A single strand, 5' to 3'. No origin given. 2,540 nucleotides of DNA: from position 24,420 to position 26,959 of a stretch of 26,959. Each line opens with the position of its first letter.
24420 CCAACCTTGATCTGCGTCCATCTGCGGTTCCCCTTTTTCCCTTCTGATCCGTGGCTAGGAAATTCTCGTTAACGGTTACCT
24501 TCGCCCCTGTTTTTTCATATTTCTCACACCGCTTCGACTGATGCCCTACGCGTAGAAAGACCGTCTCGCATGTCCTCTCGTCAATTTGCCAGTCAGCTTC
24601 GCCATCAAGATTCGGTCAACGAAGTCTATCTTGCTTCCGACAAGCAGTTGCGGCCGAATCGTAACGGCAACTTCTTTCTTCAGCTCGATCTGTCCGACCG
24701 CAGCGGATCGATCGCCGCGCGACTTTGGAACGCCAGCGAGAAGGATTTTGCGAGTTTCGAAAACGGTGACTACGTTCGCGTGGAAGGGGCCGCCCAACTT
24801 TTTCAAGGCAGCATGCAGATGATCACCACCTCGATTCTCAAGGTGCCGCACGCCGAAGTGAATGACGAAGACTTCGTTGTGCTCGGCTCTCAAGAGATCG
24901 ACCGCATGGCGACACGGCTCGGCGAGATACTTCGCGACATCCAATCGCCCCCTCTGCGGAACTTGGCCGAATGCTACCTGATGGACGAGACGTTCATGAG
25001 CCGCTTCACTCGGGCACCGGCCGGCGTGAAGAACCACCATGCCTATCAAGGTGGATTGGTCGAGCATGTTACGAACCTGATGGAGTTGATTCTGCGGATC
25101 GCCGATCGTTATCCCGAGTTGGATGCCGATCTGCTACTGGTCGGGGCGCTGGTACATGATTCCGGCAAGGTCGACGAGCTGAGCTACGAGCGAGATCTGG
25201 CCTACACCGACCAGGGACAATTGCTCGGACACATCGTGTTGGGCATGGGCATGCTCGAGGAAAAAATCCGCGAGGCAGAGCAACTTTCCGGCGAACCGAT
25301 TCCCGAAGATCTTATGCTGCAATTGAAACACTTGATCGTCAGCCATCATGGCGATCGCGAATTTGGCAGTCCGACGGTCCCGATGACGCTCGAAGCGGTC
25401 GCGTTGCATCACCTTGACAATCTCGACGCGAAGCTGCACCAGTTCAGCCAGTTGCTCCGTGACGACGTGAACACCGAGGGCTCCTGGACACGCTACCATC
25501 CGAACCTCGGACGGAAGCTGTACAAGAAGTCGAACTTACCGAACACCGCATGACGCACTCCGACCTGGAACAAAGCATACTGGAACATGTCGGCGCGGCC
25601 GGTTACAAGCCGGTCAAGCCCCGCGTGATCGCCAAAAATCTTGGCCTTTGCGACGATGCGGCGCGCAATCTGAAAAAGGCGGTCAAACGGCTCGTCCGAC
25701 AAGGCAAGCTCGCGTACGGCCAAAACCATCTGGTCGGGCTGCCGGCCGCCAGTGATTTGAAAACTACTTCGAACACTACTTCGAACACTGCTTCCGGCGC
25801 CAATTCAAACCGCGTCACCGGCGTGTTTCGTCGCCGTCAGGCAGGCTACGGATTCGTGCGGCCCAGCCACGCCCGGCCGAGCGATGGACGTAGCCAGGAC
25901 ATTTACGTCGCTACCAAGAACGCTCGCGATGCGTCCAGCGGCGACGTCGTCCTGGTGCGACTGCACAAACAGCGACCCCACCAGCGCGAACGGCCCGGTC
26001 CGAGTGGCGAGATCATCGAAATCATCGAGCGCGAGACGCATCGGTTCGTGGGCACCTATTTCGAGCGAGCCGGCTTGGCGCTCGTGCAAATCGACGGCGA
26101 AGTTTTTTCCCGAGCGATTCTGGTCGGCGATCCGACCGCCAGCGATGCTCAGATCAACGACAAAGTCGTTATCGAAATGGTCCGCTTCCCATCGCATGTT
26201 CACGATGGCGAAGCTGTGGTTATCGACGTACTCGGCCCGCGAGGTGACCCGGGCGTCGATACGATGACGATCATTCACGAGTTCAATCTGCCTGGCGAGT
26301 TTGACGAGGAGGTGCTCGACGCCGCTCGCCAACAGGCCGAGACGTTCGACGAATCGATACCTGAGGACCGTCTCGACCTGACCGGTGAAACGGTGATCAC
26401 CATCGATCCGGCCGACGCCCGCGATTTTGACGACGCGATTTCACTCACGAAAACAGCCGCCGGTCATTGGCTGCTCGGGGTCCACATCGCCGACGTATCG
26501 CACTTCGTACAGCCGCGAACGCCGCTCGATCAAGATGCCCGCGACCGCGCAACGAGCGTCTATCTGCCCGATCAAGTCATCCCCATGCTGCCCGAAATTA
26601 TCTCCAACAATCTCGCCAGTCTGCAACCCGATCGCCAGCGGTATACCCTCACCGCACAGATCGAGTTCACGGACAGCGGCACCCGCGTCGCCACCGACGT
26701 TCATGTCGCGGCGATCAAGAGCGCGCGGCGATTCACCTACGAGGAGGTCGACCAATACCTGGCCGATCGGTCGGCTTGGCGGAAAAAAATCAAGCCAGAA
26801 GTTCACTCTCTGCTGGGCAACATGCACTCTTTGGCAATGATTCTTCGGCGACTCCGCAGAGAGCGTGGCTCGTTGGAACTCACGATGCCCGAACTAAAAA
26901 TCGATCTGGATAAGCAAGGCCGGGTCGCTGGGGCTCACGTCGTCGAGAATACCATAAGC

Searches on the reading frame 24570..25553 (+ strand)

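Call 87: search_protein_families(library=pfam, proteins=[window:24570-25553:+], max_evalue=0.0001)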
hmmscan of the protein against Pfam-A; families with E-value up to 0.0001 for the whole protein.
window:24570-25553:+ (327 aa): 2 families
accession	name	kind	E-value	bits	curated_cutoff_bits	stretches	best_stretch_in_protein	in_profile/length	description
PF01966.28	HD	-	2e-11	44.6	22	1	164-287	2-115/116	HD domain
PF01336.31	tRNA_anti-codon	-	7.3e-09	35.9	27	1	31-89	12-72/75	OB-fold nucleic acid binding domain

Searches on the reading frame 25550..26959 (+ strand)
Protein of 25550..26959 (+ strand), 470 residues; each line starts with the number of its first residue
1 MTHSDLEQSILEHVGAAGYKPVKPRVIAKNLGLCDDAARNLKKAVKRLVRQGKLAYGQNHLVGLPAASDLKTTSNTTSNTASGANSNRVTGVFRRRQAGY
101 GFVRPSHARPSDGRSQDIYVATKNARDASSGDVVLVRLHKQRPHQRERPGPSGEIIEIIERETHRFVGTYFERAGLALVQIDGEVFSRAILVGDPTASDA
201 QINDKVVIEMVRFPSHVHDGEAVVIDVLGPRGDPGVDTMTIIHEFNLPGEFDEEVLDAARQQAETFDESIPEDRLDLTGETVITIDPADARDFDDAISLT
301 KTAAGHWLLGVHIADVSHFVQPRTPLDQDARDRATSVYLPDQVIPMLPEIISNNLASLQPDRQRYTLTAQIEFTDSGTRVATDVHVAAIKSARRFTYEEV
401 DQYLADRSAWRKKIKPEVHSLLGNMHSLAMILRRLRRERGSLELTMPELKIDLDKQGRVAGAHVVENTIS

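Call 87: search_protein_families(library=pfam, proteins=[window:25550-26959:+], max_evalue=0.0001)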
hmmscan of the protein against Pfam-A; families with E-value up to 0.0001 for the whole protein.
window:25550-26959:+ (470 aa): 3 families
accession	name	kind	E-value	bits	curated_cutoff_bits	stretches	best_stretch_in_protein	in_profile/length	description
PF00773.25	RNB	-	3.5e-60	204.4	29.3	1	274-468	1-194/326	RNB domain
PF17876.7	CSD2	-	7e-24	84.1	26.2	2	179-251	2-73/74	Cold shock domain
PF08206.17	OB_RNB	-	3.7e-07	30.2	24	1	91-149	1-52/58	Ribonuclease B OB domain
